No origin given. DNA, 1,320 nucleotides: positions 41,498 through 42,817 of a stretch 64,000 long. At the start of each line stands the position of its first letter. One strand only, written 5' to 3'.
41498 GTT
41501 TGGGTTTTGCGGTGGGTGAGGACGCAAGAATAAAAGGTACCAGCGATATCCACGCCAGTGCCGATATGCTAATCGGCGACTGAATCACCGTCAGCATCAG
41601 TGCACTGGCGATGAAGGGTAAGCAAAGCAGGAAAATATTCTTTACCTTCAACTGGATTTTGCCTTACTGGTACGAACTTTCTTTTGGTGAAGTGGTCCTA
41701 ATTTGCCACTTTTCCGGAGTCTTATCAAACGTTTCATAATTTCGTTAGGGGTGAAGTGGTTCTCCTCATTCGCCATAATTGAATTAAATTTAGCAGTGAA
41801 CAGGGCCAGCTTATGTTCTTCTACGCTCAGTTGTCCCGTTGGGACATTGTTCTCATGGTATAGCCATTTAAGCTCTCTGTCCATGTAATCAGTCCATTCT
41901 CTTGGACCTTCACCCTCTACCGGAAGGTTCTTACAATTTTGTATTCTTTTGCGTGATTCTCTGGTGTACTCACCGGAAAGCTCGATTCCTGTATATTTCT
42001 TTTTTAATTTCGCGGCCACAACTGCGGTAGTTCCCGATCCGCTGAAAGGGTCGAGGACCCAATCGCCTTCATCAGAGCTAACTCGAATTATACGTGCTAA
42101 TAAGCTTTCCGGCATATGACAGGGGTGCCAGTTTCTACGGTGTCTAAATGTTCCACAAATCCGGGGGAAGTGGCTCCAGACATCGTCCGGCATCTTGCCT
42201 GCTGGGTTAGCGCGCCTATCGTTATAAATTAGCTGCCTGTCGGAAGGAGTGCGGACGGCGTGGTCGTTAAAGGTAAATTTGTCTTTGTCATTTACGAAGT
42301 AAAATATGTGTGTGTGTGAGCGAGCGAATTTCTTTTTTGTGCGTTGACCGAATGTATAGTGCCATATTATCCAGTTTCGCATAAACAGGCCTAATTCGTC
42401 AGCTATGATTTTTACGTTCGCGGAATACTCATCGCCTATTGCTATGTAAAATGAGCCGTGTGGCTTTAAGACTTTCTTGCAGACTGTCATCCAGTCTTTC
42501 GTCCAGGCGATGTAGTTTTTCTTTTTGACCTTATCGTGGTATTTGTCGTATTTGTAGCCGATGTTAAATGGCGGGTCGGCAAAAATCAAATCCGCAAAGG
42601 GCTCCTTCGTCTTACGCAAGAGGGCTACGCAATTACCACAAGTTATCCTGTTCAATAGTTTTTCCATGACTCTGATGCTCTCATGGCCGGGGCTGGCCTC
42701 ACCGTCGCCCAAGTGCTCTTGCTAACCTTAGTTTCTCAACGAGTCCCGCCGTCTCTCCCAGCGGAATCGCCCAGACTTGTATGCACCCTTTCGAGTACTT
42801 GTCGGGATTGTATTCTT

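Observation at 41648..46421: Kinase-NTPase mega-protein plus orphan DNA methyltransferase: candidate undescribed compact Pgl/BREX-type-2-like defence system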

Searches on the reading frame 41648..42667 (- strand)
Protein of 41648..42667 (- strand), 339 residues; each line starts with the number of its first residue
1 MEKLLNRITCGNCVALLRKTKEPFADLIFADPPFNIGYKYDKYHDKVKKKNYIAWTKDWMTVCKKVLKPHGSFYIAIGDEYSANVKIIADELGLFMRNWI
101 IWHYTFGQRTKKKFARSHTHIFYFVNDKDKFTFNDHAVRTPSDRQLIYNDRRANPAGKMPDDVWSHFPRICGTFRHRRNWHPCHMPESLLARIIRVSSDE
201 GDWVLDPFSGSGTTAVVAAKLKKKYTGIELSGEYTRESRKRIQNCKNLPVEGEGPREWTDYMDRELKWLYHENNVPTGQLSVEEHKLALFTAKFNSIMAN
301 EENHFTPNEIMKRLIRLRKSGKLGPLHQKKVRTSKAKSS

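Call 6: search_protein_families(library=pfam, proteins=[window:41648-42667:-], max_evalue=0.1)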
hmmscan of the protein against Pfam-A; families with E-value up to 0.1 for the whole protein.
window:41648-42667:- (339 aa): 8 families
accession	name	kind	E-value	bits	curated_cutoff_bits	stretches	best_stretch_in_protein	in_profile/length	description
PF01555.25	N6_N4_Mtase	-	3.5e-54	184.5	26.7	1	26-238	2-219/221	DNA methylase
PF03602.21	Cons_hypoth95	-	6.6e-05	23.1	24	1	12-62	100-149/182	Conserved hypothetical protein 95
PF01170.24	UPF0020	-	0.00028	21.1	22.3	1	177-227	4-55/197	RMKL-like, methyltransferase domain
PF02086.21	MethyltransfD12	-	0.0008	19.6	22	0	6-76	158-227/253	D12 class N6 adenine-specific DNA methyltransferase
PF13847.12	Methyltransf_31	-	0.0046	17.1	27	0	199-244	2-50/145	Methyltransferase domain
PF13649.12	Methyltransf_25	-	0.02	16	27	0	204-244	1-43/97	Methyltransferase domain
PF09445.16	Methyltransf_15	-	0.05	13.6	22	0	203-233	3-33/165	RNA cap guanine-N2 methyltransferase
PF13369.12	Transglut_core2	-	0.07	13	23.5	0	182-238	87-144/155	Transglutaminase-like superfamily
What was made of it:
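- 41648..42667 (-): Beta-class N6A/N4C DNA methyltransferase (339 aa). The core is aa 1-245. The C-terminal tail, aa 246-339, ends .............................. The stop overlaps the lnt start. PF01555 at 184.5 bits (call 6).
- Checked: MTase: PF01555, 184.5 bits (call 6).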

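Call 7: search_protein_families(library=padloc, proteins=[window:41648-42667:-], max_evalue=0.1)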
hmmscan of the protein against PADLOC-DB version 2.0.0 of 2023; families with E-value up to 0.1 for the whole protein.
window:41648-42667:- (339 aa): 75 families (the best 25 are shown)
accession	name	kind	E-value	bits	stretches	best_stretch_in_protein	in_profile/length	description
PDLC03299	MTase_II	-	1.7e-65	219.5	1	6-246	15-261/296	Type II methyltransferase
PDLC03371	MTase_II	-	8.5e-55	184.1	1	4-246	9-256/260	Type II methyltransferase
PDLC03238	MTase_II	-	8.6e-37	125.2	1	5-237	123-360/428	Type II methyltransferase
PDLC03320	MTase_II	-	5.5e-36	122.2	1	17-248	44-280/289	Type II methyltransferase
PDLC03216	MTase_II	-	1.1e-34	118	1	3-249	9-262/364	Type II methyltransferase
PDLC03353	MTase_II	-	9.8e-34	115.1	1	5-244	9-252/260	Type II methyltransferase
PDLC03387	MTase_II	-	2.8e-33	113.3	2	91-244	137-277/289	Type II methyltransferase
PDLC03300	MTase_II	-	5.4e-32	109.1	1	42-244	78-278/302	Type II methyltransferase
PDLC03738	oMTase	-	1.3e-30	104.4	1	4-248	19-271/376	orphan methyltransferase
PDLC03230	MTase_II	-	5.1e-30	103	1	4-235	34-275/360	Type II methyltransferase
PDLC03636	MTase_III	-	2.8e-28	97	2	185-235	348-398/575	Type III methyltransferase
PDLC03327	MTase_II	-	1.1e-25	88.6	1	12-220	46-262/319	Type II methyltransferase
PDLC03265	MTase_II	-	1.4e-25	88.5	2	162-244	253-330/333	Type II methyltransferase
PDLC03339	MTase_II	-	1.8e-25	87.5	2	161-244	192-273/399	Type II methyltransferase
PDLC03635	MTase_III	-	7.3e-25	85.7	2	162-230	492-560/708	Type III methyltransferase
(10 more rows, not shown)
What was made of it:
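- Pfam and PADLOC (calls 6, 7).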

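Call 8: search_protein_families(library=ncbifam, proteins=[window:41648-42667:-], max_evalue=0.1)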
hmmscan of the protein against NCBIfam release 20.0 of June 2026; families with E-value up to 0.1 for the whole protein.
window:41648-42667:- (339 aa): 8 families
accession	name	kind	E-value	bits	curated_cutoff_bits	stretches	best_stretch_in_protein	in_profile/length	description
NF008572.0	PRK11524.1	equivalog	1.6e-50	171.9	292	1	7-247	16-261/294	adenine-specific DNA-methyltransferase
NF050803.1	DnaMtaseCcrMCaul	equivalog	6.3e-33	114.1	830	1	5-249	3-254/350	adenine-specific DNA-methyltransferase CcrM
NF010253.0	PRK13699.1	subfamily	7.8e-16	58.4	244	2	178-247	141-210/226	DNA methyltransferase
NF040721.1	Trm14_Arch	equivalog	0.0016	17.7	280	1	177-225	163-216/370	tRNA (guanine(6)-N2)-methyltransferase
NF040850.1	Trm14_Thcoccales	equivalog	0.0019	17.2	480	1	176-219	189-236/365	tRNA (guanine(6)-N2)-methyltransferase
NF008748.0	PRK11783.1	equivalog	0.0097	14.1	466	0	183-226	173-218/704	bifunctional 23S rRNA (guanine(2069)-N(7))-methyltransferase RlmK/23S rRNA (guanine(2445)-N(2))-methyltransferase RlmL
NF043040.1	corrin_prot_MT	hypoth_equivalog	0.016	14.6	180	0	190-244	31-85/216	corrinoid protein-associated methyltransferase CpaM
TIGR00095.1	TIGR00095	equivalog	0.017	14.8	117.5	1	19-50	119-149/194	16S rRNA (guanine(966)-N(2))-methyltransferase RsmD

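Call 38: search_solved_structures(query=window:41648-42667:-, max_evalue=0.001)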
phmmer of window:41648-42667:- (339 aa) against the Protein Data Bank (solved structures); distinct sequences matched with E-value up to 0.001: 13.
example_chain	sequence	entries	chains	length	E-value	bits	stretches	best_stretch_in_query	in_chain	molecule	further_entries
9c3u_A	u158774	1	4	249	3.2e-26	95.5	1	24-242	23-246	Methyltransferase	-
8urk_A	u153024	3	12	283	3.7e-26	95.3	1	24-242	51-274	Methyltransferase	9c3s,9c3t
1eg2_A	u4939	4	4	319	6.6e-25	91.2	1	12-220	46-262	MODIFICATION METHYLASE RSRI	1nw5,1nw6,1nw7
1nw8_A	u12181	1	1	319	9.3e-25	90.7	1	12-220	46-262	MODIFICATION METHYLASE RSRI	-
6pbd_A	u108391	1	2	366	3.7e-23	85.5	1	8-249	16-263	Modification methylase CcrMI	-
1g60_A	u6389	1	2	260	8.2e-23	84.3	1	5-238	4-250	Adenine-specific Methyltransferase MboIIA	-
8s9m_A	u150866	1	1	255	2.3e-16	63.2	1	33-246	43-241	DNA cytosine-N4 methyltransferase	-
8s9n_A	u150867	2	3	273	2.7e-16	62.9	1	33-246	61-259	DNA cytosine-N4 methyltransferase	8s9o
1boo_A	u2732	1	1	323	9.4e-12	48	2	10-85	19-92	PROTEIN (N-4 CYTOSINE-SPECIFIC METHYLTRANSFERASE PVU II)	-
5hek_A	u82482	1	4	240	1.2e-11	47.6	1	178-243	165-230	Adenine specific DNA methyltransferase (DpnA)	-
5hfj_A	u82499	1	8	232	1.2e-11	47.6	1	178-242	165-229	Adenine specific DNA methyltransferase (DpnA)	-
2zie_A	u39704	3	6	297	3.1e-09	39.7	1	178-242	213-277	Putative modification methylase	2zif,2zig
6k0w_B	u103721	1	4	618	0.00081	21.9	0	59-130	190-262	Adenine specific DNA methyltransferase (Mod)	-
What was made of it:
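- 41648..42667 (-): PDB relatives are M.RsrI, CcrM and M.MboIIA (call 38).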

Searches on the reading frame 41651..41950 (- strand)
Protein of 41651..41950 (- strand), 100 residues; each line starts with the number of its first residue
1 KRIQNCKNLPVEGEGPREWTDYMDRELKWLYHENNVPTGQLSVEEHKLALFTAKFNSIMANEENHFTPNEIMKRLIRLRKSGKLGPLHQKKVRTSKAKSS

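Call 67: find_homologous_proteins(query=window:41651-41950:-, max_evalue=0.01)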
Query window:41651-41950:- (100 aa): 9 proteins with E <= 0.01 among 10 candidates.
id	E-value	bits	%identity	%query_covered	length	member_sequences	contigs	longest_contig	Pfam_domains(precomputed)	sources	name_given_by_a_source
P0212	2.2e-38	148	70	94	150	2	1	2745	PF01555.25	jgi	jgi:hypothetical protein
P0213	6.1e-38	147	71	92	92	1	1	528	-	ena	-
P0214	1.8e-32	129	64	92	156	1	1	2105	PF01555.25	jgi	jgi:hypothetical protein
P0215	2.9e-32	129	65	84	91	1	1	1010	-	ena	-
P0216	8.1e-31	124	76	78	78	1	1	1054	-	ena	-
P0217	7.5e-30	121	59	97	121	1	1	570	-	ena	-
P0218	1.2e-21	95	57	92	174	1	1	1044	PF01555.25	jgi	jgi:hypothetical protein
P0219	9.7e-21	92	53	93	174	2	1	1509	PF01555.25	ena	-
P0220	4.1e-19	86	52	93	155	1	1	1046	PF01555.25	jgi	jgi:hypothetical protein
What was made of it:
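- Tried and rejected: A search with the tail alone gave only nine fragments on contigs too short for context (call 67).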
